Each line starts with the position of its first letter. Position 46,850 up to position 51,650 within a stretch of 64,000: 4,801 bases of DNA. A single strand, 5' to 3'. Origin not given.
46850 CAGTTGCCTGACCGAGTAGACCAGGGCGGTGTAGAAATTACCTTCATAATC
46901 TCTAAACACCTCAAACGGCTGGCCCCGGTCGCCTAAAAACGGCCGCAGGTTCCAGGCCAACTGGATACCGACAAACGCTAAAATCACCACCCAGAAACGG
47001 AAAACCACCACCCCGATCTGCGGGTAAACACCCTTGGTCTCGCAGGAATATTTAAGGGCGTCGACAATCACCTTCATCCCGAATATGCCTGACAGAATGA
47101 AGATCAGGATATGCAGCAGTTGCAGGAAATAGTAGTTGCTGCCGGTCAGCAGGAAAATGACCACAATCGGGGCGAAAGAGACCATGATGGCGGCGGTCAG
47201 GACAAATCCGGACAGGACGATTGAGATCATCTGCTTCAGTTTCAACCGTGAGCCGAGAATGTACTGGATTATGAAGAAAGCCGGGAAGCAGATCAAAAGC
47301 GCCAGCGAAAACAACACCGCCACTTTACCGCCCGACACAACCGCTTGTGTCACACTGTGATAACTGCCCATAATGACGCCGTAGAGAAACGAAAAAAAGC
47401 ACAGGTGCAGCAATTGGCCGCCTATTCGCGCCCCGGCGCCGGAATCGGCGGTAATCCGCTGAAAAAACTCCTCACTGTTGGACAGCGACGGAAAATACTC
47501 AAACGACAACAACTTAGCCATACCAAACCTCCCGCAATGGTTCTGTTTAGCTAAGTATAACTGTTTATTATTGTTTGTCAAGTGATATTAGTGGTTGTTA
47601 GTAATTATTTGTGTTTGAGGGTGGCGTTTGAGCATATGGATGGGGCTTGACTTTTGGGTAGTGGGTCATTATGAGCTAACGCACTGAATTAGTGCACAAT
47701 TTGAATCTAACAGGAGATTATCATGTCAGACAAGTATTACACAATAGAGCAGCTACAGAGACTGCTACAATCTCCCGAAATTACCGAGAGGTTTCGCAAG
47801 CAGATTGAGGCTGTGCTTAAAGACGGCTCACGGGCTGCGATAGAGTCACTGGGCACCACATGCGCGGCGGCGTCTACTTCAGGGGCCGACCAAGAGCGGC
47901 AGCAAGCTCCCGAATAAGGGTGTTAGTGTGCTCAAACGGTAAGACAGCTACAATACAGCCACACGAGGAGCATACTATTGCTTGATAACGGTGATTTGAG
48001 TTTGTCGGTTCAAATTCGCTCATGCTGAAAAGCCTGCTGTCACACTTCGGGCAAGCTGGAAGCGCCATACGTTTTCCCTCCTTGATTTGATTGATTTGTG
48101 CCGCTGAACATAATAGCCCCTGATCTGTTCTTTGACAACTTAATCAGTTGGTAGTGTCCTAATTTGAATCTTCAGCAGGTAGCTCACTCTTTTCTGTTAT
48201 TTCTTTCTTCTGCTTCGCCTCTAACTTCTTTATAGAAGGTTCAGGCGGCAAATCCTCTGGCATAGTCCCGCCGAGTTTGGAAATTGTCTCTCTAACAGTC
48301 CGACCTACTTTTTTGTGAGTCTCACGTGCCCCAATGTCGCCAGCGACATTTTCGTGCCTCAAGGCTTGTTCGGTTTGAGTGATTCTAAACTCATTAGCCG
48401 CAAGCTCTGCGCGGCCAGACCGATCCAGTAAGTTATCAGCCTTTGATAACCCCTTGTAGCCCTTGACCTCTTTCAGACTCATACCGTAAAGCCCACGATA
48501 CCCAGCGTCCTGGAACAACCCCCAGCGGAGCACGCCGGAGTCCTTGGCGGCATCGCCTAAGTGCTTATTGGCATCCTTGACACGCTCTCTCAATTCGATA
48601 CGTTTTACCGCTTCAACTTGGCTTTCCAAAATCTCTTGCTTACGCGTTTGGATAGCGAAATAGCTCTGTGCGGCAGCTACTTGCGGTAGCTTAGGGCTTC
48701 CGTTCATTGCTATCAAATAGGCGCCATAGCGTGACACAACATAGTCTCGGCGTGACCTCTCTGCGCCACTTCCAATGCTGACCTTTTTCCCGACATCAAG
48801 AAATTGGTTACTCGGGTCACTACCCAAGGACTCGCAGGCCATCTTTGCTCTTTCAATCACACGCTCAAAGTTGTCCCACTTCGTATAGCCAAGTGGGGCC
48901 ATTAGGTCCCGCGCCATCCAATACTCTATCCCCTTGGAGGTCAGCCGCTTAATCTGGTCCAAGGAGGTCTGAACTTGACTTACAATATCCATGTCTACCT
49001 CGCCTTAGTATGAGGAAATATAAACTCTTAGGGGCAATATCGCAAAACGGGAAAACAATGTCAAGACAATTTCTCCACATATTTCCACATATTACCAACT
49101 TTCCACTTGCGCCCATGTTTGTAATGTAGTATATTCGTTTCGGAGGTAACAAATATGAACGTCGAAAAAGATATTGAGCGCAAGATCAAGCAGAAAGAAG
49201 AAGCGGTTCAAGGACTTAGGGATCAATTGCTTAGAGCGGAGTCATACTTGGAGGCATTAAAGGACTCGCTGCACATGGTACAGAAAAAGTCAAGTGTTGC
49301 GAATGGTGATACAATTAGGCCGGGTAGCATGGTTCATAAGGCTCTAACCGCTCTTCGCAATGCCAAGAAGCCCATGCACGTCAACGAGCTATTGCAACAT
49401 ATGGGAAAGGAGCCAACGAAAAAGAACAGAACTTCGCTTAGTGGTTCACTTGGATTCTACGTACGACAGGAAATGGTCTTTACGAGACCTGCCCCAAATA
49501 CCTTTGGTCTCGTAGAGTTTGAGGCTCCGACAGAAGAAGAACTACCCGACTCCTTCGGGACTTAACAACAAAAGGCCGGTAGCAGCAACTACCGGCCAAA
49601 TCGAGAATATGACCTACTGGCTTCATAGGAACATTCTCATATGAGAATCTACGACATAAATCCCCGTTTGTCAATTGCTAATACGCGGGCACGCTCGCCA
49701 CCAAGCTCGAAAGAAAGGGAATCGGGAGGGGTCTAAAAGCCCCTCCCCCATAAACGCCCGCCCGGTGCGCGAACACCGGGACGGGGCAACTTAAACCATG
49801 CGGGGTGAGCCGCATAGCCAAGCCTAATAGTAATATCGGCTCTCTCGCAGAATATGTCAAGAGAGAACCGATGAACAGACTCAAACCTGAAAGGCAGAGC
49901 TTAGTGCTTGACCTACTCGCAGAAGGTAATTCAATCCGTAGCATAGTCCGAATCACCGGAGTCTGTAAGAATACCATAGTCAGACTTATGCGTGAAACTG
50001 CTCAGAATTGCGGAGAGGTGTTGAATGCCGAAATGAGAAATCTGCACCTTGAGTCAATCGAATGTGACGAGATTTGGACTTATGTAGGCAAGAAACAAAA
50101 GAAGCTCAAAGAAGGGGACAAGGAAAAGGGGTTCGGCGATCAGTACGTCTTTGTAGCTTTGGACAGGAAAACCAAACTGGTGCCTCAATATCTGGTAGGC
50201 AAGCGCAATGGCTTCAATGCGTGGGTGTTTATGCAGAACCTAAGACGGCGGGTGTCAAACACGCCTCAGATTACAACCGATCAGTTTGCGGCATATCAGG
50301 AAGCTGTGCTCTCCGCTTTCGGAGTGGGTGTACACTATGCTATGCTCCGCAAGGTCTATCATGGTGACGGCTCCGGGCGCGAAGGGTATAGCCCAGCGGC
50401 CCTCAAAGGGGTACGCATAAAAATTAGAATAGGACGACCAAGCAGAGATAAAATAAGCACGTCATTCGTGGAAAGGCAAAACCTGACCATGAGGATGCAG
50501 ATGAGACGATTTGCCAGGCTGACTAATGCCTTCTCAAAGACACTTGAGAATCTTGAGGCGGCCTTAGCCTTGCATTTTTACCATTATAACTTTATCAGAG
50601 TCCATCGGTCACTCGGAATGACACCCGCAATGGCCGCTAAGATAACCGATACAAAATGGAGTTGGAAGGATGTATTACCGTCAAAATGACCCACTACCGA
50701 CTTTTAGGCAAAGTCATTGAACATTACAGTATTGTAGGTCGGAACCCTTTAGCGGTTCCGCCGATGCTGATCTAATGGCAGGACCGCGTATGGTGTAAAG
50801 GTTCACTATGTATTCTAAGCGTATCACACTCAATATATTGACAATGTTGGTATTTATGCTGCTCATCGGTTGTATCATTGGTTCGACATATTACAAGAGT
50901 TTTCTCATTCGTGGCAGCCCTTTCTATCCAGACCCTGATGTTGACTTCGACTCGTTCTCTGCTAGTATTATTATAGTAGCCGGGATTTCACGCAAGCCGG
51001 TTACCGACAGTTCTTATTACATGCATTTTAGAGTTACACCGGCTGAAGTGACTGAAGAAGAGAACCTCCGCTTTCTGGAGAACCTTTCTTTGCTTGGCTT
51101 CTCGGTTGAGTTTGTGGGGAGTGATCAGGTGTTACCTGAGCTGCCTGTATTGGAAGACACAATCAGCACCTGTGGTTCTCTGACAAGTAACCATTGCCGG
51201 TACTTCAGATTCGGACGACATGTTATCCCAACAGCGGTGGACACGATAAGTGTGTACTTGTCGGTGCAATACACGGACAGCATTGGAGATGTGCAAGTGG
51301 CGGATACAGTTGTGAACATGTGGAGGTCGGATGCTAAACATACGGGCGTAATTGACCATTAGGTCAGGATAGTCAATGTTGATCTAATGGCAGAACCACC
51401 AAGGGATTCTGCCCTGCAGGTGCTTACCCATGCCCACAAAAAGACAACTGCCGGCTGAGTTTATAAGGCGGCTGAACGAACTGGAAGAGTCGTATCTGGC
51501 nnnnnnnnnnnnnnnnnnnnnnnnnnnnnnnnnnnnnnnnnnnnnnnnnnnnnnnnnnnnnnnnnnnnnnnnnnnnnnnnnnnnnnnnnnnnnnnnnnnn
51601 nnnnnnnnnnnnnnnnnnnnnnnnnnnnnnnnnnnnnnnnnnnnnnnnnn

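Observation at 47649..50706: Intact 3 kb cargo-carrying IS1-family transposon with TIRs and target duplication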

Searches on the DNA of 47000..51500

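Call 24: search_rna_families(source=window, start=47000, end=51500, threshold=evalue, max_evalue=1)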
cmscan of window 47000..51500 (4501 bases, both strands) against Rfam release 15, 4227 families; matches with E-value up to 1: 0.
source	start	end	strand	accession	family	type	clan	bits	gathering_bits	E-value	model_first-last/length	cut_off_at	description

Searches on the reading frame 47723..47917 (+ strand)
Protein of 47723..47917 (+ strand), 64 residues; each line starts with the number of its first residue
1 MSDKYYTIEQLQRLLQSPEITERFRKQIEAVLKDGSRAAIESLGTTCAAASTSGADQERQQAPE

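Call 3: search_protein_families(library=pfam, proteins=[window:47723-47917:+], max_evalue=0.1)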
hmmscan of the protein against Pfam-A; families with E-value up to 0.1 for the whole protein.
window:47723-47917:+ (64 aa): 2 families
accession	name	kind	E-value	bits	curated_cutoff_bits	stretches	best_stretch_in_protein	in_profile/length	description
PF13825.11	Paramyxo_P_V_N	-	0.0067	16.3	22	1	9-61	201-254/309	Paramyxovirus structural protein V/P N-terminus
PF20960.2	Bag6_BAGS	-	0.04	14.5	22.9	1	8-32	24-48/53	Bag6, BAG-similar domain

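Call 4: search_protein_families(library=ncbifam, proteins=[window:47723-47917:+], max_evalue=0.1)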
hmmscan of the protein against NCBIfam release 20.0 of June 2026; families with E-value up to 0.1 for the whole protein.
window:47723-47917:+ (64 aa): 1 family
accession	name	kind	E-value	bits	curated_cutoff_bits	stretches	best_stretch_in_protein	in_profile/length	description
NF005365.0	PRK06886.1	equivalog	0.085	11.9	340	1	1-39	48-86/327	hypothetical protein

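Call 54: search_protein_families(library=padloc, proteins=[window:47723-47917:+], max_evalue=0.01)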
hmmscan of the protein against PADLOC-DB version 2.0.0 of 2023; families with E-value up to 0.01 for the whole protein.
window:47723-47917:+ (64 aa): 0 families

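Call 55: search_protein_families(library=phrogs, proteins=[window:47723-47917:+], max_evalue=0.01)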
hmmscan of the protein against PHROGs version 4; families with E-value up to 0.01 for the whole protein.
window:47723-47917:+ (64 aa): 0 families

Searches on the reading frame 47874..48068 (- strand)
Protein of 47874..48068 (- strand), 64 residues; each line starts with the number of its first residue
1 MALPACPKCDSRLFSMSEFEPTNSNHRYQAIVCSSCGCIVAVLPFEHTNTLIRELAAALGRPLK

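Call 3: search_protein_families(library=pfam, proteins=[window:47874-48068:-], max_evalue=0.1)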
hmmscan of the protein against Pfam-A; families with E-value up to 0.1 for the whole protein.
window:47874-48068:- (64 aa): 6 families
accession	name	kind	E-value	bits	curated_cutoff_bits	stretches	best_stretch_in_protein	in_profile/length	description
PF07503.17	zf-HYPF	-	0.0025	18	23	1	20-38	11-29/34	HypF finger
PF09855.14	Zn_ribbon_13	-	0.0091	16.6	23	0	6-37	2-42/63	Nucleic-acid-binding protein containing Zn-ribbon domain (DUF2082)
PF10601.15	zf-LITAF-like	-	0.01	16.4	23.8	1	5-45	7-47/70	LITAF-like zinc ribbon domain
PF08271.17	Zn_Ribbon_TF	-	0.016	15.2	29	1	6-46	3-35/43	TFIIB zinc-binding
PF09723.15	Zn_ribbon_8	-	0.048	14.1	34.4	0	3-11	26-34/41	Zinc ribbon domain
PF08274.17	Zn_Ribbon_YjdM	-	0.075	13.5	30.8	0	3-11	2-10/30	PhnA Zinc-Ribbon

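Call 4: search_protein_families(library=ncbifam, proteins=[window:47874-48068:-], max_evalue=0.1)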
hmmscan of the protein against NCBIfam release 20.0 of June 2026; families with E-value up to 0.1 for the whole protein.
window:47874-48068:- (64 aa): 4 families
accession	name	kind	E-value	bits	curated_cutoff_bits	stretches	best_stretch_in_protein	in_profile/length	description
NF047912.1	ECs_2282_CxxC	subfamily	0.0029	17.5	37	1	6-37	5-34/60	ECs_2282 family putative zinc-binding protein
TIGR03655.1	anti_R_Lar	subfamily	0.0079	16.5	39.6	1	5-42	3-40/55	Lar family restriction alleviation protein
TIGR00143.1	hypF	equivalog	0.045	11.9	466.1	1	9-54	101-147/741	carbamoyltransferase HypF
TIGR03831.1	YgiT_finger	domain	0.072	13.4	20.2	0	28-37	30-39/46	YgiT-type zinc finger protein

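Call 54: search_protein_families(library=padloc, proteins=[window:47874-48068:-], max_evalue=0.01)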
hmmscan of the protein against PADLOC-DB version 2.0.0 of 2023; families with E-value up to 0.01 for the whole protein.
window:47874-48068:- (64 aa): 0 families

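Call 55: search_protein_families(library=phrogs, proteins=[window:47874-48068:-], max_evalue=0.01)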
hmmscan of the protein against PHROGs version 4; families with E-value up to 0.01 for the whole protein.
window:47874-48068:- (64 aa): 1 family
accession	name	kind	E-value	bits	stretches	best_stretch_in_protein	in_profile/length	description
phrog_10675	-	unknown function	0.0032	18.7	1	4-60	6-62/98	-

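Call 66: find_homologous_proteins(query=window:47874-48068:-, max_evalue=0.001)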
Query window:47874-48068:- (64 aa): 2 proteins with E <= 0.001 among 2 candidates.
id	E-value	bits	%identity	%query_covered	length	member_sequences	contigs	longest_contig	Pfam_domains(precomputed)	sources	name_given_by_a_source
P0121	3.9e-26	107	76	98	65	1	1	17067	-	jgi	jgi:hypothetical protein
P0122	7.4e-9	53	47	94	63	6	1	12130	-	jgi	jgi:predicted nucleic-acid-binding Zn-ribbon protein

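Call 67: find_encoding_contigs(protein=P0121, flank=6000, max_places=3)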
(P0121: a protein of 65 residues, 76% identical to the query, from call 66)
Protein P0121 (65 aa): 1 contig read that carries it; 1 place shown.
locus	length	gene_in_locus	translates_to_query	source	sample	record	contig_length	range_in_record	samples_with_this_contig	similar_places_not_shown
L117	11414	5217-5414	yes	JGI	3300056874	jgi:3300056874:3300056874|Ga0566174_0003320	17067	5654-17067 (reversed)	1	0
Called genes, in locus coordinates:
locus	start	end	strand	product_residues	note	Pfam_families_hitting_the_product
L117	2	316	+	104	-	?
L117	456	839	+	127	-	-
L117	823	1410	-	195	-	PF02525:Flavodoxin_2, PF03358:FMN_red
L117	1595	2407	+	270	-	-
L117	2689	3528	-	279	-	-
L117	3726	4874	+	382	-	PF02661:Fic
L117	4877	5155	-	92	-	-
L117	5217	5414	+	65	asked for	-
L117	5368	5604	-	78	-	-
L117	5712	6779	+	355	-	PF00364:Biotin_lipoyl (faint), PF25917:BSH_RND, PF25973:BSH_CzcB, PF25944:Beta-barrel_RND (weak), PF25954:Beta-barrel_RND_2, PF25967:RND-MFP_C, PF25989:YknX_C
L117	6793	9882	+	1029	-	PF00873:ACR_tran, PF03176:MMPL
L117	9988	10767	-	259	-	PF02567:PhzC-PhzF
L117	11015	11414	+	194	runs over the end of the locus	PF04978:MST (weak), PF12867:DinB_2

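Call 68: find_encoding_contigs(protein=P0122, flank=6000, max_places=3)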
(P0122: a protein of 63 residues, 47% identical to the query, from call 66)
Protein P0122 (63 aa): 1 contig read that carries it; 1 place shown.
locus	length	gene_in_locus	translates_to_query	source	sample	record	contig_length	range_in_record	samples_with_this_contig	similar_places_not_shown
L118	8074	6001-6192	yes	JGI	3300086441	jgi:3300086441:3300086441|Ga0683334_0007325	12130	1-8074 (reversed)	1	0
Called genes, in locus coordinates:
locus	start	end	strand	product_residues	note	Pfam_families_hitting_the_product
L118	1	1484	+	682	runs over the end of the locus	PF13188:PAS_8 (faint), PF08447:PAS_3 (weak), PF00989:PAS, PF08448:PAS_4, PF13426:PAS_9, PF08447:PAS_3, PF00512:HisKA, PF02518:HATPase_c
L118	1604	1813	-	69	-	PF20223:DUF6582 (weak)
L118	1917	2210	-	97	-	-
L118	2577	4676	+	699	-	PF05227:CHASE3, PF00989:PAS, PF08448:PAS_4, PF13188:PAS_8, PF13426:PAS_9, PF08448:PAS_4, PF00512:HisKA (weak), PF02518:HATPase_c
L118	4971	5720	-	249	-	PF02518:HATPase_c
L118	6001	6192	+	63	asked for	-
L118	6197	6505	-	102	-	-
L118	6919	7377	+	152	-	-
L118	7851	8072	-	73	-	?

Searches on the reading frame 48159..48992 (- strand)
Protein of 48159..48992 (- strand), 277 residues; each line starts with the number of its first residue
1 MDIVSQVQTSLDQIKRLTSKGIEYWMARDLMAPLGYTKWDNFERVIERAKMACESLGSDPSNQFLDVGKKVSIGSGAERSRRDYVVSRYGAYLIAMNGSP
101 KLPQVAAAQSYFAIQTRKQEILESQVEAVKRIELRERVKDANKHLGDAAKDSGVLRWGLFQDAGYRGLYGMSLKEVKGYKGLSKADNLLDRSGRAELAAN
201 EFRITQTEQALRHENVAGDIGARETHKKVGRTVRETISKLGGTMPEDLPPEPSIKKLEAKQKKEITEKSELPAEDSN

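Call 3: search_protein_families(library=pfam, proteins=[window:48159-48992:-], max_evalue=0.1)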
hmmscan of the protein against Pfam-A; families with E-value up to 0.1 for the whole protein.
window:48159-48992:- (277 aa): 1 family
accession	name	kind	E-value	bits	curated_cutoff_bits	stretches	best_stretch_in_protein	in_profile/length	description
PF02498.22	Bro-N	-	2.8e-09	37.9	25.6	1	14-106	2-86/96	BRO family, N-terminal domain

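Call 4: search_protein_families(library=ncbifam, proteins=[window:48159-48992:-], max_evalue=0.1)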
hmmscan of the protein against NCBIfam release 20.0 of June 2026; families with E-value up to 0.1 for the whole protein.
window:48159-48992:- (277 aa): 1 family
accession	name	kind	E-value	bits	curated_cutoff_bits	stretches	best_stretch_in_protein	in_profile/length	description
NF008573.0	PRK11525.1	equivalog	6.8e-91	304.6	242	1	3-267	5-279/288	DNA damage-inducible protein D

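Call 54: search_protein_families(library=padloc, proteins=[window:48159-48992:-], max_evalue=0.01)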
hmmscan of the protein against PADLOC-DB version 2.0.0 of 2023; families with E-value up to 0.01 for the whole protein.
window:48159-48992:- (277 aa): 5 families
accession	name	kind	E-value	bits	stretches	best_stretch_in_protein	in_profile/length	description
PDLC04919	PDC-S13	-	1.5e-98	327.5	1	5-268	7-273/281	-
PDLC03083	Specificity_I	-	1.3e-71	239.7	1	12-266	7-271/717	Type I specificity subunit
PDLC04918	PDC-S13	-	3e-45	152.9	2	155-267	94-208/214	-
PDLC04871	PDC-S05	-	6.2e-24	82.7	1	4-127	7-130/468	-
PDLC04920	PDC-S13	-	2.8e-11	41.3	1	117-264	127-276/286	-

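Call 55: search_protein_families(library=phrogs, proteins=[window:48159-48992:-], max_evalue=0.01)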
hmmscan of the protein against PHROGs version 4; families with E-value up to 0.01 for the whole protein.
window:48159-48992:- (277 aa): 3 families
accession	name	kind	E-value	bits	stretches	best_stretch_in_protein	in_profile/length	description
phrog_8036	-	unknown function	1.2e-87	294.9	1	10-266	22-280/290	-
phrog_130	-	transcription regulation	2.6e-05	24.4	1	15-105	170-243/480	anti-repressor Ant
phrog_63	-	transcription regulation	0.00064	20.2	1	15-107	123-209/431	anti-repressor Ant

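Call 72: find_homologous_proteins(query=window:48159-48992:-, max_evalue=1e-40)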
Query window:48159-48992:- (277 aa): 7753 proteins with E <= 1e-40 among 8000 candidates; the best 120 are listed.
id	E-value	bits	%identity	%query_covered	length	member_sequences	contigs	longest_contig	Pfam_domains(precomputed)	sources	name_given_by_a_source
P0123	1.4e-176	603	100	100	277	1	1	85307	PF02498.23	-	-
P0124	5.5e-118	411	70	91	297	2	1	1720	PF02498.23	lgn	-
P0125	2.2e-114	400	67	95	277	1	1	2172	PF02498.23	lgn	-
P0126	4.8e-114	398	66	95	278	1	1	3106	PF02498.23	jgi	jgi:DNA-damage-inducible protein D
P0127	2.9e-111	389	64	97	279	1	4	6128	PF02498.23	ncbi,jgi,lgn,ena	-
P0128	1.8e-110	387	66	95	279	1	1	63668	PF02498.23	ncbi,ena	-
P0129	2.2e-110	386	66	93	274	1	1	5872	PF02498.23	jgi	-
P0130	4.2e-109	382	64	97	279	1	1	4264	PF02498.23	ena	-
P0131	1.1e-108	381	67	91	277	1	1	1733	PF02498.23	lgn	-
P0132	1.8e-108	380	64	97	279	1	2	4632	PF02498.23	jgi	-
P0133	2.0e-108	380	62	99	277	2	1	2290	PF02498.23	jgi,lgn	-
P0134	1.4e-107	377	64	97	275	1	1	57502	PF02498.23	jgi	-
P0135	1.5e-107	377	66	92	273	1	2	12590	PF02498.23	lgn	-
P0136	1.6e-107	377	62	100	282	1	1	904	PF02498.23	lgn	-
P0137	5.0e-107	375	66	95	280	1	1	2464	PF02498.23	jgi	jgi:DNA-damage-inducible protein D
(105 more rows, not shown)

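Call 73: find_encoding_contigs(protein=P0128, flank=5000, max_places=2)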
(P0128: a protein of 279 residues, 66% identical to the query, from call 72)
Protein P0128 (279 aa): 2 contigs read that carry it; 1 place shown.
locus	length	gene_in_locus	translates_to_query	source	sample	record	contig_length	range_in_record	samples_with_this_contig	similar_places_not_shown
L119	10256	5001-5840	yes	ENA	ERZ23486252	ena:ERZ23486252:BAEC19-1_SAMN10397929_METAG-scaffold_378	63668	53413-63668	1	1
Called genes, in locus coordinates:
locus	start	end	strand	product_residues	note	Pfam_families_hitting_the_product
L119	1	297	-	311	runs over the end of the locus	PF00294:PfkB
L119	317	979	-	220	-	-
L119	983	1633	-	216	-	PF01066:CDP-OH_P_transf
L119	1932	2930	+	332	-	PF01018:GTP1_OBG, PF01926:MMR_HSR1, PF02421:FeoB_N, PF04670:Gtr1_RagA (weak)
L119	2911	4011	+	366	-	PF14520:HHH_5, PF02481:DNA_processg_A, PF18306:LDcluster4 (weak), PF17782:WHD_DprA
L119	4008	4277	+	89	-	PF00381:PTS-HPr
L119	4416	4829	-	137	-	-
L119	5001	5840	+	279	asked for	PF02498:Bro-N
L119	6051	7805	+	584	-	PF05524:PEP-utilisers_N, PF00391:PEP-utilizers, PF02896:PEP-utilizers_C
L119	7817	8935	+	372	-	PF01380:SIS (weak), PF10432:bact-PGI_C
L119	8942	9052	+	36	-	-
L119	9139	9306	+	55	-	-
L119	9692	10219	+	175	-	PF00145:DNA_methylase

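Call 74: find_encoding_contigs(protein=P0127, flank=5000, max_places=2)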
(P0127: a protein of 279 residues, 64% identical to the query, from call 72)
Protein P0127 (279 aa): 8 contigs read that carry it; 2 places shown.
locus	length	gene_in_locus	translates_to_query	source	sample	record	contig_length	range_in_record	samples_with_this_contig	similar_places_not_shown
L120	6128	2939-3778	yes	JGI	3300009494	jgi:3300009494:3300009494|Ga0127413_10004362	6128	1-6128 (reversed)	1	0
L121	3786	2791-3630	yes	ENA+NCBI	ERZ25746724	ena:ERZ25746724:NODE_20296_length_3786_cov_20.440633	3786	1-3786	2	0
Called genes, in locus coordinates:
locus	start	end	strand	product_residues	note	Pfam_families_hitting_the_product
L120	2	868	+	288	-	?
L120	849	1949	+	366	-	PF12826:HHH_2 (faint), PF14520:HHH_5, PF02481:DNA_processg_A, PF18306:LDcluster4 (weak), PF17782:WHD_DprA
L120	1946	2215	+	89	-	PF00381:PTS-HPr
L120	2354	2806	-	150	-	-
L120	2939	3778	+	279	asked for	PF02498:Bro-N (weak)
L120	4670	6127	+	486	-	?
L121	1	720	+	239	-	?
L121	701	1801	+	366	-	PF12826:HHH_2 (faint), PF14520:HHH_5, PF02481:DNA_processg_A, PF18306:LDcluster4 (weak), PF17782:WHD_DprA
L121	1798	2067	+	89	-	PF00381:PTS-HPr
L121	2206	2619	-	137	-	-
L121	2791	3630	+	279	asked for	PF02498:Bro-N (weak)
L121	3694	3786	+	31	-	?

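Call 75: find_encoding_contigs(protein=P0134, flank=5000, max_places=2)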
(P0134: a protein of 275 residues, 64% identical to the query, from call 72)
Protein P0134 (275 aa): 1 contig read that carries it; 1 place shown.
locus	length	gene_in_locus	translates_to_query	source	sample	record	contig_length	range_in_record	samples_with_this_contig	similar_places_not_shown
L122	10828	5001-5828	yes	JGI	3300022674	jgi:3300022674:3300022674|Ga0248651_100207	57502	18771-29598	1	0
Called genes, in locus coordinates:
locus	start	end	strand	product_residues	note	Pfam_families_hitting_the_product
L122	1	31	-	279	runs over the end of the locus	PF01976:DUF116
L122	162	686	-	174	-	-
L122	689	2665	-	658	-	PF13860:FlgD_ig (weak), PF18962:Por_Secre_tail (faint)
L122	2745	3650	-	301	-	PF04055:Radical_SAM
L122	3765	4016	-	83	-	PF01016:Ribosomal_L27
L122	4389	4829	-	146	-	-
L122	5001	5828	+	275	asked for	PF02498:Bro-N (weak)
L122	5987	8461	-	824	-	PF02861:Clp_N, PF23569:NBD_SMAX1, PF00004:AAA, PF17871:AAA_lid_9, PF00004:AAA, PF07724:AAA_2, PF07728:AAA_5, PF10431:ClpB_D2-small, +8 more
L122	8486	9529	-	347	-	PF00217:ATP-gua_Ptrans, PF27454:McsB_C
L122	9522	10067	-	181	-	PF02151:UVR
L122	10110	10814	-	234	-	PF00005:ABC_tran, PF13304:AAA_21 (faint)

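Call 76: find_encoding_contigs(protein=P0129, flank=5000, max_places=2)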
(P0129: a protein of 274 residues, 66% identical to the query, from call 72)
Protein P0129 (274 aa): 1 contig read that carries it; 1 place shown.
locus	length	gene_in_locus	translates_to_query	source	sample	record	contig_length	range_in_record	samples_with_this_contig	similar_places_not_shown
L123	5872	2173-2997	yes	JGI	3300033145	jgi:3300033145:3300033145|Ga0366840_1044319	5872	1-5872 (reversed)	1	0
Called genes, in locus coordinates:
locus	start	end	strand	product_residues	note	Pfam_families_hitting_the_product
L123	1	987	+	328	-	?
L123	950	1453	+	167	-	PF00702:Hydrolase, PF08282:Hydrolase_3 (weak)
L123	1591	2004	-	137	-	-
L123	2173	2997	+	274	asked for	PF02498:Bro-N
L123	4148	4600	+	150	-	PF13668:Ferritin_2 (weak), PF22277:EncFtn-like (faint), PF02915:Rubrerythrin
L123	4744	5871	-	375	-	?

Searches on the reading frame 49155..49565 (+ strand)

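Call 3: search_protein_families(library=pfam, proteins=[window:49155-49565:+], max_evalue=0.1)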
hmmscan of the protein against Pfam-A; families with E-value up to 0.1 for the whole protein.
window:49155-49565:+ (136 aa): 2 families
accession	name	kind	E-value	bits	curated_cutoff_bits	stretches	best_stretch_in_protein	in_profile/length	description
PF05066.19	HARE-HTH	-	3.2e-06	27.9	25.9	1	57-121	1-70/71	HB1, ASXL, restriction endonuclease HTH domain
PF24555.1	CC4_CEP85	-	0.044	14.6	27.3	1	5-39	33-67/85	Centrosomal protein of 85 kDa-like, CC4 coiled-coil domain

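Call 4: search_protein_families(library=ncbifam, proteins=[window:49155-49565:+], max_evalue=0.1)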
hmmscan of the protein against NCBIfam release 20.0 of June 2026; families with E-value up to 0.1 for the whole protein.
window:49155-49565:+ (136 aa): 0 families

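Call 54: search_protein_families(library=padloc, proteins=[window:49155-49565:+], max_evalue=0.01)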
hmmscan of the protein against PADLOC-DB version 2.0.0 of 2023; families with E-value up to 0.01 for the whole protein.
window:49155-49565:+ (136 aa): 0 families

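Call 55: search_protein_families(library=phrogs, proteins=[window:49155-49565:+], max_evalue=0.01)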
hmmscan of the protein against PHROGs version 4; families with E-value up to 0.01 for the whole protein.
window:49155-49565:+ (136 aa): 0 families
